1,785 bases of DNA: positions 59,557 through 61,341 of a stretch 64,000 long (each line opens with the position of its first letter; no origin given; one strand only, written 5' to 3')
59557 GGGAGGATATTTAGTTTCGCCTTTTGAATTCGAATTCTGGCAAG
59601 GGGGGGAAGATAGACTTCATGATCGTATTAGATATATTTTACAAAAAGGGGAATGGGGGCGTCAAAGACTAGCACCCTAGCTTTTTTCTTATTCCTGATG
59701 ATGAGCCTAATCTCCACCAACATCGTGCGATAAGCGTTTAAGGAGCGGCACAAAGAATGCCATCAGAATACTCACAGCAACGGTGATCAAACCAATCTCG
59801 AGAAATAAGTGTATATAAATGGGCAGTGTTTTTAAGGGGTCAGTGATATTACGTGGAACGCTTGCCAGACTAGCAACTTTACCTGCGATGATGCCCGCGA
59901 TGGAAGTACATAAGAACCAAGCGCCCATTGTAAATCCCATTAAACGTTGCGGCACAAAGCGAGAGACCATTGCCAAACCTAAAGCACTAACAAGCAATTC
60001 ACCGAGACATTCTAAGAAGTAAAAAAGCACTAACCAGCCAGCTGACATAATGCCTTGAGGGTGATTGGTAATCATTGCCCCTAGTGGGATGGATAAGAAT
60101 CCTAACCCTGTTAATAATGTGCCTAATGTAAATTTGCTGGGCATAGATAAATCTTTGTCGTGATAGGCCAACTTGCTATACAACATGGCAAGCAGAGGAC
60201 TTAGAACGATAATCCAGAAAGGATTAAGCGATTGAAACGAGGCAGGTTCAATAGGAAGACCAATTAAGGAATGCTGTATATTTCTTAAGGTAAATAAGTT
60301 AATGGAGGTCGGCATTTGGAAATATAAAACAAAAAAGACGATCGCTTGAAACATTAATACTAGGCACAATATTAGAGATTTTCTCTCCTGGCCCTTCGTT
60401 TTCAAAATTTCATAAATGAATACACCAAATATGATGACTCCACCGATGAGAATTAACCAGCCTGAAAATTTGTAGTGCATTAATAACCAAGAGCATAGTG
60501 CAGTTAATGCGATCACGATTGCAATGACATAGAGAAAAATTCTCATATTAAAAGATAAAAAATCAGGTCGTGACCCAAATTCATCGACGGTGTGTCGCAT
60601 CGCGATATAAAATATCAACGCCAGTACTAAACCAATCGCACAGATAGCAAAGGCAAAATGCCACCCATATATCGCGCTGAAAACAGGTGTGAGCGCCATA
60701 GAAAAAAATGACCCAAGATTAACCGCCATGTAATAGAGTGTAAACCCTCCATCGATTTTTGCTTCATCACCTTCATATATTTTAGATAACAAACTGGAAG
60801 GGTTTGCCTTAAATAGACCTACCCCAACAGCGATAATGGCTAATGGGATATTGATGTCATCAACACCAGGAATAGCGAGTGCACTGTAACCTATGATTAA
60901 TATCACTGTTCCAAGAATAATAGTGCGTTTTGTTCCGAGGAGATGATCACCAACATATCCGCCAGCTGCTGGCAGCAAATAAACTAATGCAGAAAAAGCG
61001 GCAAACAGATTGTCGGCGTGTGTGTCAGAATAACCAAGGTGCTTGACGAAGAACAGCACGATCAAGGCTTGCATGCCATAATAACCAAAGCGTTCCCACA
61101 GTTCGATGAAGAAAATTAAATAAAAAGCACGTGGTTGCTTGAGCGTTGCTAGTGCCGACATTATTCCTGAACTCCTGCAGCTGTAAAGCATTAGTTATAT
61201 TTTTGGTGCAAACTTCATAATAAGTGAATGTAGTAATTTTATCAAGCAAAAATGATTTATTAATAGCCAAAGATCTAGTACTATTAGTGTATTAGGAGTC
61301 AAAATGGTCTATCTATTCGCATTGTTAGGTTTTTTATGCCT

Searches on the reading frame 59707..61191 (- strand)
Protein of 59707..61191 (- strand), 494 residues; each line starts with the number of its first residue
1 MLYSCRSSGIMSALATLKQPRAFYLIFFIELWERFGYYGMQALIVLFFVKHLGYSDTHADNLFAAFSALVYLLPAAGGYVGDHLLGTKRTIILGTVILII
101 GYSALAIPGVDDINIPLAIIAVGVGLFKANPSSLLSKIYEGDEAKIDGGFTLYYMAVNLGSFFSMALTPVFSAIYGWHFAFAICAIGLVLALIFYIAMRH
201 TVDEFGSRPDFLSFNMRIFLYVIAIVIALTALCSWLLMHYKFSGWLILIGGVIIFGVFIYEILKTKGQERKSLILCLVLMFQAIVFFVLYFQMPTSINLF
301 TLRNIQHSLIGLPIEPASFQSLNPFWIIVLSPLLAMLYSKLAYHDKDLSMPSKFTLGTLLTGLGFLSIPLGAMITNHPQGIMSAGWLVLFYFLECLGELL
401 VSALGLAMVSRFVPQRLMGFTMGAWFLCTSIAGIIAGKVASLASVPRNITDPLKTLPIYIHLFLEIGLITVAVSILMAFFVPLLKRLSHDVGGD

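Call 21: search_protein_families(library=ncbifam, proteins=[window:59707-61191:-], max_evalue=0.00001)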
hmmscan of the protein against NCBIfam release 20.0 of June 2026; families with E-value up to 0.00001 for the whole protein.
window:59707-61191:- (494 aa): 5 families
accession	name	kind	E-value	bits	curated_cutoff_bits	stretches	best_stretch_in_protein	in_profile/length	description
NF007137.0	PRK09584.1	equivalog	2.1e-173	577.6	728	1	12-490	12-488/500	dipeptide/tripeptide permease DtpA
NF007575.0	PRK10207.1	equivalog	5.5e-158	526.7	856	1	14-488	7-483/489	dipeptide/tripeptide permease DtpB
TIGR00924.1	yjdL_sub1_fam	subfamily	3.6e-126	422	130.2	1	17-487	6-474/475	oligopeptide:H+ symporter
NF012006.0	PRK15462.1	subfamily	1.1e-52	179.4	623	1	18-445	6-439/493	dipeptide permease DtpD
TIGR00926.1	2A1704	subfamily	1.5e-28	99.6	821.6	1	20-366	2-350/671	oligopeptide:H+ symporter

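Call 41: find_encoding_contigs(protein=window:59707-61191:-, flank=10000, max_places=4)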
Protein window:59707-61191:- (494 aa): no gene with exactly this product is on record in the collection.
